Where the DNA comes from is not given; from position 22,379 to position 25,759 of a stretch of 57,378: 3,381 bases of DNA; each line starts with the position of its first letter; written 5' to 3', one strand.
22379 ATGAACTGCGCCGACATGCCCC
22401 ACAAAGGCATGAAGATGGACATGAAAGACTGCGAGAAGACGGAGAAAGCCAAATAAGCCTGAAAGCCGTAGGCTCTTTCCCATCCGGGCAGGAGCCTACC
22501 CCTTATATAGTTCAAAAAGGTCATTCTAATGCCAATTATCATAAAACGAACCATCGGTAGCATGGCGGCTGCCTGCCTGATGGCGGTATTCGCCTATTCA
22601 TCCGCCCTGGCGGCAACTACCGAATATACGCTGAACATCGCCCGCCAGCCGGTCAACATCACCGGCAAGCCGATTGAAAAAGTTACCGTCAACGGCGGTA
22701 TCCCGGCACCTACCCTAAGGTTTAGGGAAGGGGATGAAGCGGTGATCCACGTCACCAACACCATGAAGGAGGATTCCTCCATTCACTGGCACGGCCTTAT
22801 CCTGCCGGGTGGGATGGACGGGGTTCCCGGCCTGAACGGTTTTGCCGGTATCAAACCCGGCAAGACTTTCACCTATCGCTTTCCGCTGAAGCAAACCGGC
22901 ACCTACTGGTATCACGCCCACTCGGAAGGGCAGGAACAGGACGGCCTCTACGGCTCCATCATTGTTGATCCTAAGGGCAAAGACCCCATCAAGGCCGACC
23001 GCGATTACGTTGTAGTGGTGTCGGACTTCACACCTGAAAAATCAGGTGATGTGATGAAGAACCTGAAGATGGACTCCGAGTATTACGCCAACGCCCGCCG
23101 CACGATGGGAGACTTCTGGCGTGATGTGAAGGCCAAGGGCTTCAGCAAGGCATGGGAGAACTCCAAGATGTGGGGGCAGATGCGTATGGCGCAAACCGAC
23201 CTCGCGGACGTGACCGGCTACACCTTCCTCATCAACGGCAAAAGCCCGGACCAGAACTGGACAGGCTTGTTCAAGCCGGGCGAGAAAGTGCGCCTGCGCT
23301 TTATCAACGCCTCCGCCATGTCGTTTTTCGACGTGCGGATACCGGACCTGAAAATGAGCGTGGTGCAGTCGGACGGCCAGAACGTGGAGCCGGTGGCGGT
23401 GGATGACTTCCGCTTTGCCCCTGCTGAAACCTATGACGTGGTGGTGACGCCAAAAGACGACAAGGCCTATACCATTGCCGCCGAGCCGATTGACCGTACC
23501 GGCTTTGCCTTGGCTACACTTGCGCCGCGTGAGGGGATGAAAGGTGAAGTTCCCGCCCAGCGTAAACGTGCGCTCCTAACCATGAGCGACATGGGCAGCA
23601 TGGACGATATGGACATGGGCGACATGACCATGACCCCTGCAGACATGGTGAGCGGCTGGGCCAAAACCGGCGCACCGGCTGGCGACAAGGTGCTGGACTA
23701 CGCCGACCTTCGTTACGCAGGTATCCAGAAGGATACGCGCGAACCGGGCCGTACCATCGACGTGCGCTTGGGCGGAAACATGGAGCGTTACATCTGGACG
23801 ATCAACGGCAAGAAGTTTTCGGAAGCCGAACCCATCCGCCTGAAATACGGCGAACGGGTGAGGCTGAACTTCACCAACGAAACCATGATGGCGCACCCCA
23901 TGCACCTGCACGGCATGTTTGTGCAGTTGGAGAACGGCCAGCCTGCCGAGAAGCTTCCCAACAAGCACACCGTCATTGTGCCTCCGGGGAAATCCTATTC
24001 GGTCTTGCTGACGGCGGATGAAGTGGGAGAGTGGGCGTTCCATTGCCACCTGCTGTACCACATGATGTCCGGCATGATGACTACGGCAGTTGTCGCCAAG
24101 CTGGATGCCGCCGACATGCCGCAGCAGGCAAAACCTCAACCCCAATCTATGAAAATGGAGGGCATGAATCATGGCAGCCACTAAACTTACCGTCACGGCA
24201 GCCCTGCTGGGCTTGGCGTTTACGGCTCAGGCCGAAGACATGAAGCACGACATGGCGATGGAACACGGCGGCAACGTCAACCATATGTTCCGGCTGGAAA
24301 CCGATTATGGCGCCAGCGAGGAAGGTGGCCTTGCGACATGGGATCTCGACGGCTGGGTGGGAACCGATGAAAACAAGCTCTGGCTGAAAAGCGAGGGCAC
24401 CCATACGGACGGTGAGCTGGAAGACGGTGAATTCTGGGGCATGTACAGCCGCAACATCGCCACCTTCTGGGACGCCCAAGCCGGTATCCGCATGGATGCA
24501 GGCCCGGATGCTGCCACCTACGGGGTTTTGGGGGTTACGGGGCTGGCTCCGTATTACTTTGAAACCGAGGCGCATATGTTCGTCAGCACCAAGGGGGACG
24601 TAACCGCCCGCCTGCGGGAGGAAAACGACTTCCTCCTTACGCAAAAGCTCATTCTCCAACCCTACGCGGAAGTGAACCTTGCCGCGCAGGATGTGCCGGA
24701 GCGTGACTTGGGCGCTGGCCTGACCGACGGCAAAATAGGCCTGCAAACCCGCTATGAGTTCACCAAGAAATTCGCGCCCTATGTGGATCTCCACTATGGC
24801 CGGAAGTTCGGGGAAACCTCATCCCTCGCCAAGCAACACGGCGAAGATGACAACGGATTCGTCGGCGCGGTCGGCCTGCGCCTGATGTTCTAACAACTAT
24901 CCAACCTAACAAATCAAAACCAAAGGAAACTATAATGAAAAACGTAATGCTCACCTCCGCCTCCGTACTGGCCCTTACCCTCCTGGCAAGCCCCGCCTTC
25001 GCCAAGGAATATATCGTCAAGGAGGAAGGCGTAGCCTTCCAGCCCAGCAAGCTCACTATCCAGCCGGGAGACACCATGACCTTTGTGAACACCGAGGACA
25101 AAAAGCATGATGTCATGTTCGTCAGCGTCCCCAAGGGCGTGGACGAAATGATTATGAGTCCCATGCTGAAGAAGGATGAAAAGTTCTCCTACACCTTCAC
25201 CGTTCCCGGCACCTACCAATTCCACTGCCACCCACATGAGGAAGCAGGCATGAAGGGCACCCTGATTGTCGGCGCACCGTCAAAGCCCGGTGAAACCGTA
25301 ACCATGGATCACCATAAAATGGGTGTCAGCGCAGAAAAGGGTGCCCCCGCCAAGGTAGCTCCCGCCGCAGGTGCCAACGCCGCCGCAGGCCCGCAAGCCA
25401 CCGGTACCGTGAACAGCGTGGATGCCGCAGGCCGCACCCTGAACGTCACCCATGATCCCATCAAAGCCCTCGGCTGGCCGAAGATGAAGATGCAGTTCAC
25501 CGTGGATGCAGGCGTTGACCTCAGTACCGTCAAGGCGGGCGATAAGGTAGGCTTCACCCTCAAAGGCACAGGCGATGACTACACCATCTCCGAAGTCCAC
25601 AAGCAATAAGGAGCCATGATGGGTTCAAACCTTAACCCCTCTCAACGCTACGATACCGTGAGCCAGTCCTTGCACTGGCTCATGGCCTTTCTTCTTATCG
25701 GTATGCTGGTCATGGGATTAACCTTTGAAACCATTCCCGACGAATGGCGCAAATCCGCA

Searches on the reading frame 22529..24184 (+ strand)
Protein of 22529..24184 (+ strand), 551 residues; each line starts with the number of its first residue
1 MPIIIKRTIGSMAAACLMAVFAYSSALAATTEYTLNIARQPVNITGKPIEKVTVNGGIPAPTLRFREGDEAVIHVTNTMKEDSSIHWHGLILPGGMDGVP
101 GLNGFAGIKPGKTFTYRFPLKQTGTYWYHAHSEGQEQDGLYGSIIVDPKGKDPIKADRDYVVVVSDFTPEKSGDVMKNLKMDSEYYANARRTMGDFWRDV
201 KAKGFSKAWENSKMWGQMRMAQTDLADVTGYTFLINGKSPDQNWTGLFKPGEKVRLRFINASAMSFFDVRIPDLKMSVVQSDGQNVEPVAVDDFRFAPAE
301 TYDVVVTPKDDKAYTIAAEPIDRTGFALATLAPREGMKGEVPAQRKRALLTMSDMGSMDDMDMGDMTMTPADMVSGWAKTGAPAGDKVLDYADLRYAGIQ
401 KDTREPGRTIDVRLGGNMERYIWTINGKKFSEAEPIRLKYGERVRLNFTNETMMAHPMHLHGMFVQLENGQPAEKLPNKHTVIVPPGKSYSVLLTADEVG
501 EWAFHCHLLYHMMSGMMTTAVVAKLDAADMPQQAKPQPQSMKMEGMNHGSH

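Call 67: search_protein_families(library=pfam, proteins=[window:22529-24184:+], max_evalue=0.001)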
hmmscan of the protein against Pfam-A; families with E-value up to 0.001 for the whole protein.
window:22529-24184:+ (551 aa): 5 families
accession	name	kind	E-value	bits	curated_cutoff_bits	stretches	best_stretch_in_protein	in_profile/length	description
PF07732.21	Cu-oxidase_3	-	2.3e-46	157.1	21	2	38-149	3-117/119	Multicopper oxidase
PF07731.20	Cu-oxidase_2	-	2.5e-35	121.7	20.4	1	413-523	11-134/137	Multicopper oxidase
PF00394.28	Cu-oxidase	-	4.6e-30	105.2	21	1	193-319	7-134/157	Multicopper oxidase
PF13473.12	Cupredoxin_1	-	3.9e-05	24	27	0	435-518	36-103/104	Cupredoxin-like domain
PF00127.26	Copper-bind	-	9.7e-05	23.2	21.2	1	435-522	18-98/99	Copper binding proteins, plastocyanin/azurin family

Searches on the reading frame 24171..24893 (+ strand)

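Call 67: search_protein_families(library=pfam, proteins=[window:24171-24893:+], max_evalue=0.001)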
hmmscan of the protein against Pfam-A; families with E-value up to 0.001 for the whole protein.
window:24171-24893:+ (240 aa): 1 family
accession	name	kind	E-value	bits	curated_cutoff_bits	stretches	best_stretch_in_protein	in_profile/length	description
PF05275.17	CopB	-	2.4e-69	233.5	27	1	41-240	9-208/208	Copper resistance protein B precursor (CopB)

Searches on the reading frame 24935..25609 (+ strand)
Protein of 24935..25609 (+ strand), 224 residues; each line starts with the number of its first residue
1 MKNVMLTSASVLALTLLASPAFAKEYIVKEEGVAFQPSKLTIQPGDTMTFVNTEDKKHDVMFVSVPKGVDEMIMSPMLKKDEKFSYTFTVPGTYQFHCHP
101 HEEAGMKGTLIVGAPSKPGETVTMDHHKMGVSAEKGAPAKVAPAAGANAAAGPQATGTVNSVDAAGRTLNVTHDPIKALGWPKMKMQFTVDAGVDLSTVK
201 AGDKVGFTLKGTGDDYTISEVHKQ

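Call 67: search_protein_families(library=pfam, proteins=[window:24935-25609:+], max_evalue=0.001)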
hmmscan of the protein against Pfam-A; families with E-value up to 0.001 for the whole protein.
window:24935-25609:+ (224 aa): 3 families
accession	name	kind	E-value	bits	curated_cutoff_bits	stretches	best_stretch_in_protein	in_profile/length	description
PF11604.15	CusF_Ec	-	7.2e-25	87.1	27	1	154-223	3-72/72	Copper binding periplasmic protein CusF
PF00127.26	Copper-bind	-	1.4e-17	64.3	21.2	1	28-112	7-98/99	Copper binding proteins, plastocyanin/azurin family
PF13473.12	Cupredoxin_1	-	8.2e-08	32.7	27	1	21-112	15-104/104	Cupredoxin-like domain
